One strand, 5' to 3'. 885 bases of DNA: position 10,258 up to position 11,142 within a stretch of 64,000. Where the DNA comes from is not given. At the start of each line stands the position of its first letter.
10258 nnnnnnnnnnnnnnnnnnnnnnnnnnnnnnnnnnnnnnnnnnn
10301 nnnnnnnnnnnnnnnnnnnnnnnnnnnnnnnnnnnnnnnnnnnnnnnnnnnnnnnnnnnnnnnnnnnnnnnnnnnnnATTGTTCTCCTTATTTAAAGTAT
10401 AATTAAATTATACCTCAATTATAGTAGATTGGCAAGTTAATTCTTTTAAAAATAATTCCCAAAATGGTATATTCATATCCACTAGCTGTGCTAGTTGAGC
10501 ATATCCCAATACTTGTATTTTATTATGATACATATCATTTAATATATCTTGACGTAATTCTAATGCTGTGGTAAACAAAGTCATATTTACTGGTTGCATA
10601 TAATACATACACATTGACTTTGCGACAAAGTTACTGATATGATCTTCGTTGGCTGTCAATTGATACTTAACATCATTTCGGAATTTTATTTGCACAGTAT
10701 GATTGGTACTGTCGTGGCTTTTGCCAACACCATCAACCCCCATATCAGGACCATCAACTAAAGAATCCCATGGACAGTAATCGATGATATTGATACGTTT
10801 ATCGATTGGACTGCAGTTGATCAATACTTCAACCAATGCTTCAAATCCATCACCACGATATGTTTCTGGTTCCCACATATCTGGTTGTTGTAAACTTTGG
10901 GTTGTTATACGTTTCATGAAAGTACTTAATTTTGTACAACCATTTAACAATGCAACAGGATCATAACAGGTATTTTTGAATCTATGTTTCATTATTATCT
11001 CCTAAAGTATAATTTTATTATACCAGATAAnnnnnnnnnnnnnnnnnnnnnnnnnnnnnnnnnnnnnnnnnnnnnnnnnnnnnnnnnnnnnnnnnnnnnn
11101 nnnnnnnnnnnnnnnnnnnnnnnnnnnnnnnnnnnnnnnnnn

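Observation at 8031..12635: Phage-borne restriction-modification-like cassette: SF2/ResIII helicase + Mrr-like nuclease + two N6-adenine methyltransferase paralogs, each with its own consensus promoter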

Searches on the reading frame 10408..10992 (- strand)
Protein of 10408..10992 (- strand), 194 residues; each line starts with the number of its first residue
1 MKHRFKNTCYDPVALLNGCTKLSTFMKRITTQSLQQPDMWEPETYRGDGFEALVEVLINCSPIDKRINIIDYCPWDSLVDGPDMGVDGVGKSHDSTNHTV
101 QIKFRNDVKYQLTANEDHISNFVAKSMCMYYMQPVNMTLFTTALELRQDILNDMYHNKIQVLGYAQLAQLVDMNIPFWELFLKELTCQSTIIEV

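Call 3: search_protein_families(library=pfam, proteins=[window:10408-10992:-], max_evalue=0.1)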
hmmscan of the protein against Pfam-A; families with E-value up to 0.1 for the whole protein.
window:10408-10992:- (194 aa): 0 families

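Call 4: search_protein_families(library=phrogs, proteins=[window:10408-10992:-], max_evalue=0.01)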
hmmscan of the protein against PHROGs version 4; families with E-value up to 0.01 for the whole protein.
window:10408-10992:- (194 aa): 1 family
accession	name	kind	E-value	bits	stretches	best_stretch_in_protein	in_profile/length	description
phrog_7683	-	unknown function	4.5e-27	96.1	1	2-188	4-193/200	-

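Call 6: search_protein_families(library=padloc, proteins=[window:10408-10992:-], max_evalue=0.01)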
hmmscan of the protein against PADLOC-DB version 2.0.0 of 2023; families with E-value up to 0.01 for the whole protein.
window:10408-10992:- (194 aa): 0 families

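Call 7: search_protein_families(library=ncbifam, proteins=[window:10408-10992:-], max_evalue=0.01)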
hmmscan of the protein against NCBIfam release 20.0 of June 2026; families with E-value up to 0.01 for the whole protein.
window:10408-10992:- (194 aa): 0 families

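Call 9: search_dna_similar(query=window:10408-10992:-, collection=phages, mode=protein, max_rows=30)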
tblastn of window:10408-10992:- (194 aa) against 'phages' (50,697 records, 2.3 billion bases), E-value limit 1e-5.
Records with a match: 1; places in all: 1; records where one place covers at least 80% of the query: 1.
Best place of each record, by identity: <60% 1.
By first word of the organism name: Synechococcus 1.
By host as written in the record: Synechococcus sp. 1.
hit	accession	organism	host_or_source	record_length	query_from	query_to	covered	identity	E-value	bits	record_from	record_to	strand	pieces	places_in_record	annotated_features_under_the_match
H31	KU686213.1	Synechococcus phage S-CAM7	Synechococcus sp.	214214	1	178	92%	25.7%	3e-6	52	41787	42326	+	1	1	hypothetical protein (x2)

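Call 19: find_homologous_proteins(query=window:10408-10992:-, max_evalue=0.001)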
Query window:10408-10992:- (194 aa): 151 proteins with E <= 0.001 among 184 candidates; the best 120 are listed.
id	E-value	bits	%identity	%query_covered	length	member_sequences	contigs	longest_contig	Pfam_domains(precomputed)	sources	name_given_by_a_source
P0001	1.7e-130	450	100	100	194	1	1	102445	-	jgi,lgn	-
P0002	1.5e-94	333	73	100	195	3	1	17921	-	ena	-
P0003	6.6e-76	272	64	95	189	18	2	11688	-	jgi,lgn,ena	-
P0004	4.6e-74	266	63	95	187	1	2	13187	-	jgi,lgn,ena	jgi:hypothetical protein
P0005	2.2e-73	264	64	95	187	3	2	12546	-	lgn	-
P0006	3.5e-73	263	61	95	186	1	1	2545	-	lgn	-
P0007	2.7e-72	261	61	95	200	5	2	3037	PF13156.13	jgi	jgi:predicted helicase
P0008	2.1e-71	258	61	95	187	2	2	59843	-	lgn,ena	-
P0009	1.0e-70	255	59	95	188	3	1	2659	-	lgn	-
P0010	4.1e-70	254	60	95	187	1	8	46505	-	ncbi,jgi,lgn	jgi:hypothetical protein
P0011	4.3e-70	253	59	95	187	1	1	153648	-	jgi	jgi:hypothetical protein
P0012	1.5e-69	252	61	95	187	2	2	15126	-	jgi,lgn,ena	jgi:Tfp pilus assembly major pilin PilA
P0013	5.7e-69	250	59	95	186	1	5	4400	-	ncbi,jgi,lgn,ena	jgi:hypothetical protein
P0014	7.6e-69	249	58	95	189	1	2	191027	-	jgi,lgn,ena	-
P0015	1.3e-68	249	59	96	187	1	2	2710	-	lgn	-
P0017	2.4e-68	248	57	95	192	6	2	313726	-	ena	-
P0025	1.4e-63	232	57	96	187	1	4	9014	PF13156.13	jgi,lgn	-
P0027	1.7e-62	229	55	96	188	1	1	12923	PF13156.13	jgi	jgi:hypothetical protein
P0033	2.9e-59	218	52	95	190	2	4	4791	PF13156.13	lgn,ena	-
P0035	5.4e-58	214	54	95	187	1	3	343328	PF13156.13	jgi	jgi:hypothetical protein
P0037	1.3e-57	213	53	96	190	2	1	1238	PF13156.13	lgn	-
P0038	2.1e-57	212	55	95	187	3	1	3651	PF13156.13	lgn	-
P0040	7.8e-57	210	52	96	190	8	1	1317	PF13156.13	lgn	-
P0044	4.4e-56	208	53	95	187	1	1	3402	PF13156.13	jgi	jgi:hypothetical protein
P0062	5.0e-54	201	52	97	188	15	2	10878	PF13156.13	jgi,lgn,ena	jgi:hypothetical protein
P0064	8.3e-54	200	53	95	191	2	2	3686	PF13156.13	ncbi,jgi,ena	jgi:hypothetical protein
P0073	2.9e-53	199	51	95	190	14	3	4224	PF13156.13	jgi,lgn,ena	jgi:hypothetical protein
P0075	3.4e-53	198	58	82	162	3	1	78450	PF13156.13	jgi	jgi:hypothetical protein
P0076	4.0e-53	198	49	95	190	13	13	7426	PF13156.13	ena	-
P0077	4.1e-53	198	52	95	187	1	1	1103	PF13156.13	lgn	-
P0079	6.8e-53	197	52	95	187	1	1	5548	PF13156.13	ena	-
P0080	7.7e-53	197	50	95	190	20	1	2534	PF13156.13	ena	-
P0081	1.2e-52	197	51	96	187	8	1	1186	PF13156.13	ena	-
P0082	1.5e-52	196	51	95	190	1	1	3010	PF13156.13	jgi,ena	jgi:hypothetical protein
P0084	2.0e-52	196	51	95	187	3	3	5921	PF13156.13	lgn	-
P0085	2.3e-52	196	50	95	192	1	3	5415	PF13156.13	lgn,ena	-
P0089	3.7e-52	195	52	95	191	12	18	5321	PF13156.13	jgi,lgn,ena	-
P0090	7.3e-52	194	51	95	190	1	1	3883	PF13156.13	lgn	-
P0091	8.2e-52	194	49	95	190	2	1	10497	PF13156.13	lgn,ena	-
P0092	8.4e-52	194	49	95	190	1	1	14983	-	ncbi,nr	ncbi:MAG: hypothetical protein N2235_05090 [Fischerella sp.]|nr:hypothetical protein [Fischerella sp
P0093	9.2e-52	194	49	91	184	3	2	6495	PF13156.13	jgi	jgi:uncharacterized protein (DUF2141 family)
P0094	9.6e-52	194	50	95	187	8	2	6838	PF13156.13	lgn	-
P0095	1.1e-51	193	49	95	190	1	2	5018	PF13156.13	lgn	-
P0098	2.0e-51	193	57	82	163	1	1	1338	PF13156.13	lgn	-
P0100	2.3e-51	192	51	95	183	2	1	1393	PF13156.13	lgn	-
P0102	4.9e-51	191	52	97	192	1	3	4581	PF13156.13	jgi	jgi:hypothetical protein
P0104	2.0e-50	189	51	95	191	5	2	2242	PF13156.13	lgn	-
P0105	2.2e-50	189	55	82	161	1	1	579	PF13156.13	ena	-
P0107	2.5e-50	189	48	95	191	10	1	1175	PF13156.13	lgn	-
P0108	3.3e-50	189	51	95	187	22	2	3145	PF13156.13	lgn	-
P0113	1.2e-49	187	50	95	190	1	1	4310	PF13156.13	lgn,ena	-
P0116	4.5e-49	185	49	95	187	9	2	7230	PF13156.13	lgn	-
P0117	7.0e-49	184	50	96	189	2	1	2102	PF13156.13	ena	-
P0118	4.1e-48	182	48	93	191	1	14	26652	PF13156.13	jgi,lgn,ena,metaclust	metaclust:\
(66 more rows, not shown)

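Call 23: find_encoding_contigs(protein=P0035, flank=8000, max_places=2)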
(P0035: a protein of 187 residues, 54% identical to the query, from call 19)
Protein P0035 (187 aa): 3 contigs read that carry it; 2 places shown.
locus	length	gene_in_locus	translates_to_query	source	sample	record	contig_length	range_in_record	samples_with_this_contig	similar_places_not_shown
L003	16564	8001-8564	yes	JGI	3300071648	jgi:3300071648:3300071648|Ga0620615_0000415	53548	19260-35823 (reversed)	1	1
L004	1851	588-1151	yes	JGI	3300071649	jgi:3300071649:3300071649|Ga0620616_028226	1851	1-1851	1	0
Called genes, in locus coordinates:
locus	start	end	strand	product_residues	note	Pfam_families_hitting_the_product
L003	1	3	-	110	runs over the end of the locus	-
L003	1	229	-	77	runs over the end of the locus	-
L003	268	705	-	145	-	-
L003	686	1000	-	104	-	-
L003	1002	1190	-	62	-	-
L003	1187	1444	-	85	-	-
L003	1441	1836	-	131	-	-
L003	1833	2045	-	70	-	-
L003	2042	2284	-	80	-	-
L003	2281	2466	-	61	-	-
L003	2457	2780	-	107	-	-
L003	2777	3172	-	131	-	-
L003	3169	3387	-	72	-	-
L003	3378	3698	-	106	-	-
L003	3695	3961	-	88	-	PF23835:DUF7205 (weak)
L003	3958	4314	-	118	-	-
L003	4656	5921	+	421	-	-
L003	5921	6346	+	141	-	-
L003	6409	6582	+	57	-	-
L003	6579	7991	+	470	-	PF00270:DEAD, PF04851:ResIII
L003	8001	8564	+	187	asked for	PF13156:Mrr_cat_2 (faint)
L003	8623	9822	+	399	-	-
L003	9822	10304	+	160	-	-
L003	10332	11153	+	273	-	PF04321:RmlD_sub_bind, PF01370:Epimerase, PF01073:3Beta_HSD (weak), PF16363:GDP_Man_Dehyd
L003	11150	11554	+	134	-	PF01467:CTP_transf_like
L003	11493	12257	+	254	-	PF00294:PfkB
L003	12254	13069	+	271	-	PF01370:Epimerase, PF02719:Polysacc_synt_2 (faint), PF04321:RmlD_sub_bind, PF07993:NAD_binding_4 (faint), PF01073:3Beta_HSD (weak), PF16363:GDP_Man_Dehyd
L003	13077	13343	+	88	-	-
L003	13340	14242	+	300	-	PF01471:PG_binding_1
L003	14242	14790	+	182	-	PF02622:DUF179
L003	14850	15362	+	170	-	PF01844:HNH, PF14279:HNH_5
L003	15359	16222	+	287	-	PF04055:Radical_SAM (faint)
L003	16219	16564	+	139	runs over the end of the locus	PF04304:DUF454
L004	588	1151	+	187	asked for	PF13156:Mrr_cat_2 (faint)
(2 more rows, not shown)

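Call 24: find_encoding_contigs(protein=P0017, flank=8000, max_places=2)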
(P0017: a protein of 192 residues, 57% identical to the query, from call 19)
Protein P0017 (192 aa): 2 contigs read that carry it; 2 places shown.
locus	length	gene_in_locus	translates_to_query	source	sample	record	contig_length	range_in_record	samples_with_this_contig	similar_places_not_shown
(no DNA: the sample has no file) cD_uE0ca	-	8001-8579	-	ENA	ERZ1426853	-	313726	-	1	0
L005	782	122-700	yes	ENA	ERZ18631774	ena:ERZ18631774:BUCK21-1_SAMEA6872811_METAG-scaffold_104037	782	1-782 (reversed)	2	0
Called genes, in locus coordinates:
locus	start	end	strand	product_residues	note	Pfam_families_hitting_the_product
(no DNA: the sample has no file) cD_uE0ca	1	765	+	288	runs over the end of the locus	PF05257:CHAP (weak)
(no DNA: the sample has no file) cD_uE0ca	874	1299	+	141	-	-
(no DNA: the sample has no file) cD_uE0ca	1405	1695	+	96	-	-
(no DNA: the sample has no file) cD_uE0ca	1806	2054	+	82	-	-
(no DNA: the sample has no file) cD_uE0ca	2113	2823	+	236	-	-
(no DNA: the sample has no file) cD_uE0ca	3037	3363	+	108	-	PF20274:cREC_REC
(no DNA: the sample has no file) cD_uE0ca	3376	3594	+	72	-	-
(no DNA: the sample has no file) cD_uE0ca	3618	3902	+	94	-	-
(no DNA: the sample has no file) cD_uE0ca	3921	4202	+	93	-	-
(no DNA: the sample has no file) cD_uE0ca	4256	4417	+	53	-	-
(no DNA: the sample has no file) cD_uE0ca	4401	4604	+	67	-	-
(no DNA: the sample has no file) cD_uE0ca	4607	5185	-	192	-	PF12146:Hydrolase_4 (weak)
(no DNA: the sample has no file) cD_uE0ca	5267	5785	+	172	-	-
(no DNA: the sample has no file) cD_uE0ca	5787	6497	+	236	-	PF00535:Glycos_transf_2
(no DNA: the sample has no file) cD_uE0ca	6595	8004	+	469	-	PF00270:DEAD, PF04851:ResIII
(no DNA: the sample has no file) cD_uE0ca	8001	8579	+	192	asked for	-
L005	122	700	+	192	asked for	-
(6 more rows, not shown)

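Call 25: find_encoding_contigs(protein=P0092, flank=8000, max_places=2)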
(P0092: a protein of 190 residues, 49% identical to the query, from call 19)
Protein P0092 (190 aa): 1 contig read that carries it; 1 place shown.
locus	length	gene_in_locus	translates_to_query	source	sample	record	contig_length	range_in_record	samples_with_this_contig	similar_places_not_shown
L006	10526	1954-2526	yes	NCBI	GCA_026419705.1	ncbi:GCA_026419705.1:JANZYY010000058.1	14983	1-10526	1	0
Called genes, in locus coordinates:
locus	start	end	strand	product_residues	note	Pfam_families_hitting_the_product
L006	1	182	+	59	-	?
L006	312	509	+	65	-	-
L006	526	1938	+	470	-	PF00270:DEAD, PF04851:ResIII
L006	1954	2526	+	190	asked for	-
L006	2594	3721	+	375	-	PF07669:Eco57I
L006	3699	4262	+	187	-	-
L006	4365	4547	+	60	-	-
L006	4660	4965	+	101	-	-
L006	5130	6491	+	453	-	PF01068:DNA_ligase_A_M, PF14743:DNA_ligase_OB_2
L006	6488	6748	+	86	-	PF10902:WYL_2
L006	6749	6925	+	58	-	-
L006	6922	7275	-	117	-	-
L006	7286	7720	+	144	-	-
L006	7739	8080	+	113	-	PF14090:HTH_39 (weak)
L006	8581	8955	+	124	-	-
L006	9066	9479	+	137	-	PF13238:AAA_18 (weak), PF13671:AAA_33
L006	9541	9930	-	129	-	-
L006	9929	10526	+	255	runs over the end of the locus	PF00149:Metallophos, PF12850:Metallophos_2 (weak)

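Call 30: search_solved_structures(query=A1, max_evalue=10, show_alignments=3)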
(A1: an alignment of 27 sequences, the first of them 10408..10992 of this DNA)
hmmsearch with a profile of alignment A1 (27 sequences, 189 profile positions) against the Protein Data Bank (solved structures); distinct sequences matched with E-value up to 10: 1.
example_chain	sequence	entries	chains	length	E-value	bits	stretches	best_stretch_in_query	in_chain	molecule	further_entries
1pu1_A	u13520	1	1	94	1.2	12.3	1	116-173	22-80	Hypothetical protein MTH677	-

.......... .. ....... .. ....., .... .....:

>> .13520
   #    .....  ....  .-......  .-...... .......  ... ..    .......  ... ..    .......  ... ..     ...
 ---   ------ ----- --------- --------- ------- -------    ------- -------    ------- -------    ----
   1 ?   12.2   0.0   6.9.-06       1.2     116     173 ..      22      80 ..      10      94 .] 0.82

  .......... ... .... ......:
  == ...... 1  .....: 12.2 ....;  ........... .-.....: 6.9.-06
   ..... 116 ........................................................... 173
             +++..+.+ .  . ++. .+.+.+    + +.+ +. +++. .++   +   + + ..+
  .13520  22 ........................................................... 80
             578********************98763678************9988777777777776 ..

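Call 31: search_protein_families(library=pfam, alignment_id=A1, max_evalue=1)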
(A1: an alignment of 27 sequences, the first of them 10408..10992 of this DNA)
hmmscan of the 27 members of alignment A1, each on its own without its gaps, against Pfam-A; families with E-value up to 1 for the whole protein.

A. member 1, window:10408-10992:- (194 aa): 0 families

B. families by the number of members that match (of 27 scanned): 17 families
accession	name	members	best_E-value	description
PF13156.12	Mrr_cat_2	16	4.2e-07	Restriction endonuclease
PF04471.18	Mrr_cat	3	0.085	Restriction endonuclease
PF11243.13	DUF3045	1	0.0034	Protein of unknown function (DUF3045)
PF25725.1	crAss_CARG1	1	0.013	Crassvirus cargo protein 1 domain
PF22610.1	CovS-like_HAMP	1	0.026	Histidine kinase, HAMP domain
PF22879.1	AIPR_N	1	0.035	Abortive infection phage resistance protein N-terminal domain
PF16341.10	DUF4971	1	0.054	Domain of unknown function (DUF4971)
PF01585.28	G-patch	1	0.057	G-patch domain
PF20458.3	DUF6711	1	0.064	Family of unknown function (DUF6711)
PF01095.25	Pectinesterase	1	0.074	Pectinesterase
PF09177.16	STX6_10_61_N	1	0.075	Syntaxin 6/10/61, N-terminal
PF11799.13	IMS_C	1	0.095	impB/mucB/samB family C-terminal domain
PF04077.17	DsrH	1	0.12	DsrH like protein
PF17266.7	DUF5332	1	0.17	Family of unknown function (DUF5332)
PF05108.18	T7SS_ESX1_EccB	1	0.19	Type VII secretion system ESX-1, transport TM domain B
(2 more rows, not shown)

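Call 40: find_encoding_contigs(protein=P0118, flank=6000, max_places=2)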
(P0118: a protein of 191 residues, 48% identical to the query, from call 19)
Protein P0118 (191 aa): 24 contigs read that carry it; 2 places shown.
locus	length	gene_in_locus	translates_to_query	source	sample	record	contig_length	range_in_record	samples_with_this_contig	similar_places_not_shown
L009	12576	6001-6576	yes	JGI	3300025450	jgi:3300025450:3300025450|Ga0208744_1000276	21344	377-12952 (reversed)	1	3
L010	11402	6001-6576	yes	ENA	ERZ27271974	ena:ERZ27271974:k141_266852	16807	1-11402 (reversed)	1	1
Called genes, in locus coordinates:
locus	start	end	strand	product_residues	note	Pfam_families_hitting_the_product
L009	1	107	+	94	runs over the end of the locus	-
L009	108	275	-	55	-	-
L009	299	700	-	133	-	-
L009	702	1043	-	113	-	-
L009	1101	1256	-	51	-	-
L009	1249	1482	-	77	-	-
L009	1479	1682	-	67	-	-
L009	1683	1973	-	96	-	PF24043:DUF7352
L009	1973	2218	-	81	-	-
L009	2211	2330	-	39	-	-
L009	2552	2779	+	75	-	-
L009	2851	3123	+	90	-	-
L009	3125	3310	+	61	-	-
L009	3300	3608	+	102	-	-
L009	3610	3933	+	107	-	-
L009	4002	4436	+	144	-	PF13392:HNH_3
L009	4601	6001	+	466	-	PF00270:DEAD, PF04851:ResIII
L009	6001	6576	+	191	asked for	PF13156:Mrr_cat_2 (weak)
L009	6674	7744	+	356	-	-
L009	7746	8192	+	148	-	PF02384:N6_Mtase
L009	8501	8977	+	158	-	-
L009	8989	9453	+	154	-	-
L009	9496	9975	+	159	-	-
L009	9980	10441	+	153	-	-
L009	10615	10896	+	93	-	-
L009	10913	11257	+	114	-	-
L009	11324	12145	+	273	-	PF13191:AAA_16 (faint)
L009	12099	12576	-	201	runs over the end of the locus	PF13392:HNH_3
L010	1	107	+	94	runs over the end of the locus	-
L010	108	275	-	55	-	-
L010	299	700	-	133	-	-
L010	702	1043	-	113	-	-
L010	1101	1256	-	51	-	-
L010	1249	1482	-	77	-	-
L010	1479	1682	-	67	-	-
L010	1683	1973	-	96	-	PF24043:DUF7352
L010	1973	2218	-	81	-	-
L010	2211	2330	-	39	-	-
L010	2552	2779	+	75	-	-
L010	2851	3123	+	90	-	-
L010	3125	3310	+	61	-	-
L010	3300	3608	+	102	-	-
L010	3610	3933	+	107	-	-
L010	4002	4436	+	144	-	PF13392:HNH_3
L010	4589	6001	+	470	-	PF00270:DEAD, PF04851:ResIII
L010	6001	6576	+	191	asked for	PF13156:Mrr_cat_2 (weak)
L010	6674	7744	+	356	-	-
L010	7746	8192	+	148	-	PF02384:N6_Mtase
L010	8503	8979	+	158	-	-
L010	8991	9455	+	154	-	-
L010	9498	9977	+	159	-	-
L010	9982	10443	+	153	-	-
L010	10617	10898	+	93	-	-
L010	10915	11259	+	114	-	-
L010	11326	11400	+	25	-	?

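Call 43: predict_structure(alignment_id=A2)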
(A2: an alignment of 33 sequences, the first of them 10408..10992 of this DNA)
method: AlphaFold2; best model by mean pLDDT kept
length: 194 residues; sequences in the alignment: 33
mean_pLDDT: 90.6   pTM: 0.87
mean pLDDT of the five models: 90.6, 90.2, 90.0, 89.8, 86.6
residues with pLDDT >= 90: 140; 70-90: 45; 50-70: 3; < 50: 6
segments of 3 or more residues with pLDDT < 50: 189-194
pLDDT, mean of each block of 10 residues (from residue 1): 92 96 98 91 95 95 82 92 92 95 93 85 94 95 89 87 95 96 79 41
secondary structure, 60 per line:
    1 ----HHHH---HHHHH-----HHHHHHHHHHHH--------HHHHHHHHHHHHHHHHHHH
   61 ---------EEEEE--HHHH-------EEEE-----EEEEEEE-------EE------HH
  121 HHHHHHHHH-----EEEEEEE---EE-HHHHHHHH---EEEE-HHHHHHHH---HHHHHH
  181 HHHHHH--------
elements in order: H5-8 H12-16 H22-33 H42-60 E70-74 H77-80 E88-91 E97-103 H119-129 E135-141 H148-155 E159-162 H164-171 H175-186

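Call 47: fold_search(model_id=the predicted structure, library=pdb)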
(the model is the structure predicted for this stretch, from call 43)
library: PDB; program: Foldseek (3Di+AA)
matches with E <= 10: 626; with E <= 0.001: 1
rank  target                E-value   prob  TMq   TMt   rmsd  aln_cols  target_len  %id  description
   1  1wtd_A                6.9e-04  0.95  0.36  0.29  12.4       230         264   11  Crystal structure of type II restrcition endonuclease, EcoO109I DNA-free form (released 2004-12-14)
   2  6xl1_A                1.1e-03  1.00  0.43  0.25   5.6       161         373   12  crystal structure of cA4-activated Card1(D294N) (released 2020-12-30)
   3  4f0p_C                1.3e-03  0.97  0.40  0.20   9.1       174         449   16  MspJI Restriction Endonuclease - P31 Form (released 2012-08-08)
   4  1wtd_B                1.9e-03  0.94  0.38  0.30  11.6       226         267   12  Crystal structure of type II restrcition endonuclease, EcoO109I DNA-free form (released 2004-12-14)
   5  4xqk_A                6.0e-03  1.00  0.44  0.07   5.6       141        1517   16  ATP-dependent Type ISP restriction-modification enzyme LlaBIII bound to DNA (released 2015-09-16)
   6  9u49_A                6.0e-03  0.98  0.45  0.25   9.3       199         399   14  crystal structure of Cdn1 in complex with cA4 (released 2026-02-04)
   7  9ibq_A                6.0e-03  0.80  0.34  0.25  15.6       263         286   12  Structure of BstEII with DNA substrate (released 2026-03-04)
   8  2fqz_B                6.4e-03  0.93  0.37  0.26  10.0       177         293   16  Metal-depleted Ecl18kI in complex with uncleaved DNA (released 2006-06-20)
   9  2gb7_B                1.2e-02  0.82  0.38  0.27  15.0       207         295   14  Metal-depleted Ecl18kI in complex with uncleaved, modified DNA (released 2006-06-20)
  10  9iab_A                1.2e-02  0.72  0.31  0.24   9.4       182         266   13  Structure of the Argonaute-associated Cas4 family protein 1 (ACE1) from Chroococcidiopsis thermalis (CtACE1) (released 2025-04-23)
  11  2gb7_C                1.3e-02  0.82  0.39  0.28  16.7       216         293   13  Metal-depleted Ecl18kI in complex with uncleaved, modified DNA (released 2006-06-20)
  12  6wxw_A                1.4e-02  0.99  0.31  0.17   3.5        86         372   17  crystal structure of apo Card1 (released 2020-12-30)
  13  2vld_A                1.5e-02  1.00  0.41  0.36   3.8       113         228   14  crystal structure of a repair endonuclease from Pyrococcus abyssi (released 2009-05-19)
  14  2fqz_C                1.5e-02  0.82  0.38  0.26  12.8       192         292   15  Metal-depleted Ecl18kI in complex with uncleaved DNA (released 2006-06-20)
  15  1wte_MODEL_1_A        1.6e-02  0.85  0.43  0.33  11.5       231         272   10  Crystal structure of type II restrcition endonuclease, EcoO109I complexed with cognate DNA (released 2004-12-14)
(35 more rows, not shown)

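Call 66: search_protein_representatives(alignment_id=A2)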
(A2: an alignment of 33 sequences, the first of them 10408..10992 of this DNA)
Query: 33 sequences, 188 profile positions. Proteins with E-value up to 0.001 (for the whole library): 552; up to 1e-10: 351; up to 1e-30: 76. The best 150 are listed.
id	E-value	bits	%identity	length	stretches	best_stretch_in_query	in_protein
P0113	1.9e-85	301.8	-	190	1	1-187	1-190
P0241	9.1e-79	280.1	-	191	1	1-186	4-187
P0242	4.8e-70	251.6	-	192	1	1-187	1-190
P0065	3.4e-68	245.6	-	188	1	1-185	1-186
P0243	7.1e-65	234.8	-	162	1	26-186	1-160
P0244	1.7e-62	227.0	-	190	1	1-186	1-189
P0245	1.2e-60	221.0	-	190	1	1-186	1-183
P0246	1.6e-58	214.0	-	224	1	26-164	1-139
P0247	3.0e-56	206.6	-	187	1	1-187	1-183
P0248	2.5e-55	203.6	-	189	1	1-186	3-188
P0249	8.0e-54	198.7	-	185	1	2-184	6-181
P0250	1.4e-51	191.4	-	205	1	1-184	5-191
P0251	6.7e-50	185.9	-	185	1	2-185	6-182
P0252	6.0e-49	182.8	-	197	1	2-183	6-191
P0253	3.4e-48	180.3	-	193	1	1-187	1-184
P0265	4.1e-42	160.5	-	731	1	2-186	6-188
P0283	8.3e-38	146.5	-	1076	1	1-185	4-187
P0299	1.9e-33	132.3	-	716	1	1-184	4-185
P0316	1.4e-30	123.0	-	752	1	3-186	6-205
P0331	6.1e-28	114.3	-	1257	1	19-185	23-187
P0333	1.7e-27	112.8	-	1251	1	3-186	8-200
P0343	5.0e-27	111.3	-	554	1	18-184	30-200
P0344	5.1e-27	111.3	-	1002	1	2-185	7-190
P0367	3.2e-24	102.2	-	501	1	9-185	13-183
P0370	5.8e-24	101.3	-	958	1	3-181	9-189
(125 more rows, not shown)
